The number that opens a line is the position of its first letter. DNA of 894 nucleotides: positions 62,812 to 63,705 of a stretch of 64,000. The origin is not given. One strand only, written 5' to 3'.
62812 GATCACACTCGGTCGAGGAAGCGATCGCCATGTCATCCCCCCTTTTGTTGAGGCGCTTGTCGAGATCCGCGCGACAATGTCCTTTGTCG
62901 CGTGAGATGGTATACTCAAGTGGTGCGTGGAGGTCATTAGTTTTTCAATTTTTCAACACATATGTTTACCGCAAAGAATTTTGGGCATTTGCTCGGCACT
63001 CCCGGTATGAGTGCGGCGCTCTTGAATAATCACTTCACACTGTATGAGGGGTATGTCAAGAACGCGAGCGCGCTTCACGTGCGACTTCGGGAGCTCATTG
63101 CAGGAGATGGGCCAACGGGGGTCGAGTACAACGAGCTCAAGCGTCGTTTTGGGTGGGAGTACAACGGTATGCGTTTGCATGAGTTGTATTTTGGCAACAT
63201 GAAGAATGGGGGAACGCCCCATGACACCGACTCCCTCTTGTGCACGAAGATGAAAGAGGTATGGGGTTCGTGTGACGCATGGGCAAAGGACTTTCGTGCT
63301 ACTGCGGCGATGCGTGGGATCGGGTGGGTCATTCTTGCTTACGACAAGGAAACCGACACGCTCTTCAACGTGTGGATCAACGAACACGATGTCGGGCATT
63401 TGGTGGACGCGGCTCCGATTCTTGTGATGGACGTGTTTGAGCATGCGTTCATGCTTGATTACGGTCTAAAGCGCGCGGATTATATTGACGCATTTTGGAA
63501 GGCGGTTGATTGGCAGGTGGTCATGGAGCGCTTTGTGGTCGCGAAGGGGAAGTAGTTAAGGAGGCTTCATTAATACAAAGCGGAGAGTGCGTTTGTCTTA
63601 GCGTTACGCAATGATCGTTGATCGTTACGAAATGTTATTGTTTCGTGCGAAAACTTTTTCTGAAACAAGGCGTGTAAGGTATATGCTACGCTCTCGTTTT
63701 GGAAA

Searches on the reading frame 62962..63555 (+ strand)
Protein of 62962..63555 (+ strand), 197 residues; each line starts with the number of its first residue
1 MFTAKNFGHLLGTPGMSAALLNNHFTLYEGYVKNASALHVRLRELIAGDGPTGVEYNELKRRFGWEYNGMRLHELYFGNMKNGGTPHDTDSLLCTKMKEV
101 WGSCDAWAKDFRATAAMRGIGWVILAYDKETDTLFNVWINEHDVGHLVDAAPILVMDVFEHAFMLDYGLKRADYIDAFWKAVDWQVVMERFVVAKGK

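Call 65: find_encoding_contigs(protein=window:62962-63555:+, flank=10000, max_places=3)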
Protein window:62962-63555:+ (197 aa): 3 contigs read that carry it; 3 places shown.
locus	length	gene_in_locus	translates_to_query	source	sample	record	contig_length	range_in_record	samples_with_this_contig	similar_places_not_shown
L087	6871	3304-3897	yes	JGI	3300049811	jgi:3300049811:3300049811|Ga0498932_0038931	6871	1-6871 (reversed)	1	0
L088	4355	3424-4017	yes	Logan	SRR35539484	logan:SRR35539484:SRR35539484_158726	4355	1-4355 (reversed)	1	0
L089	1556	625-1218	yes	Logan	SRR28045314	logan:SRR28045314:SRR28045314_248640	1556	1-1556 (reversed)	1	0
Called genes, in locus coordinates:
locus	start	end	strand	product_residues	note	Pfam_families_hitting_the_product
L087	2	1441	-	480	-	?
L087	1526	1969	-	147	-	PF14584:DUF4446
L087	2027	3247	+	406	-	PF00266:Aminotran_5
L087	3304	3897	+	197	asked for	PF02777:Sod_Fe_C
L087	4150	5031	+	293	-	-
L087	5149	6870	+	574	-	?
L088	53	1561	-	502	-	PF00009:GTP_EFTU, PF01926:MMR_HSR1, PF22042:EF-G_D2, PF11987:IF-2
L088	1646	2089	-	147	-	PF14584:DUF4446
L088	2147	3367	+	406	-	PF00266:Aminotran_5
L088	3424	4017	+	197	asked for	PF02777:Sod_Fe_C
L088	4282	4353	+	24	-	?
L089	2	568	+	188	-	?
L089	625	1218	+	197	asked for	PF02777:Sod_Fe_C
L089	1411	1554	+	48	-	?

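Call 92: search_protein_families(library=pfam, max_evalue=0.001, proteins=[L087:5149-6870:+, L087:4150-5031:+])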
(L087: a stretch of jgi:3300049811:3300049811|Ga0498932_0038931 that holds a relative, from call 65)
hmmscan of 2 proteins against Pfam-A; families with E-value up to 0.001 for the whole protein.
L087:5149-6870:+ (574 aa): 8 families
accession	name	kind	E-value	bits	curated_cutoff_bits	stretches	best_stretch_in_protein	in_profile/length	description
PF17871.7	AAA_lid_9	-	5.1e-34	116.7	22.8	1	347-441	1-95/104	AAA lid domain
PF02861.25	Clp_N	-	1.1e-18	67.6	20.7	2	18-68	1-51/53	Clp amino terminal domain, pathogenicity island component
PF00004.35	AAA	-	4.5e-13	50.2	21.2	1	208-339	2-124/131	ATPase family associated with various cellular activities (AAA)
PF13191.12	AAA_16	-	8.4e-09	36.6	32.6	1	185-231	2-51/167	AAA ATPase domain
PF05621.17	TniB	-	4.1e-05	23.5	22.4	0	238-344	82-185/189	Bacterial TniB protein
PF13401.12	AAA_22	-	0.00015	22.5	27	0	203-290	4-97/130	AAA domain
PF01637.24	ATPase_2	-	0.00022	21.5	33.2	0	187-292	3-126/225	ATPase domain predominantly from Archaea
PF07728.20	AAA_5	-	0.00081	19.8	22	0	208-287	3-77/139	AAA domain (dynein-related subfamily)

L087:4150-5031:+ (293 aa): 1 family
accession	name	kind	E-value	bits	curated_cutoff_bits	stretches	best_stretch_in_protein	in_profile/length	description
PF13365.12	Trypsin_2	-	0.00056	21.1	27.6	1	117-261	3-144/144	Trypsin-like peptidase domain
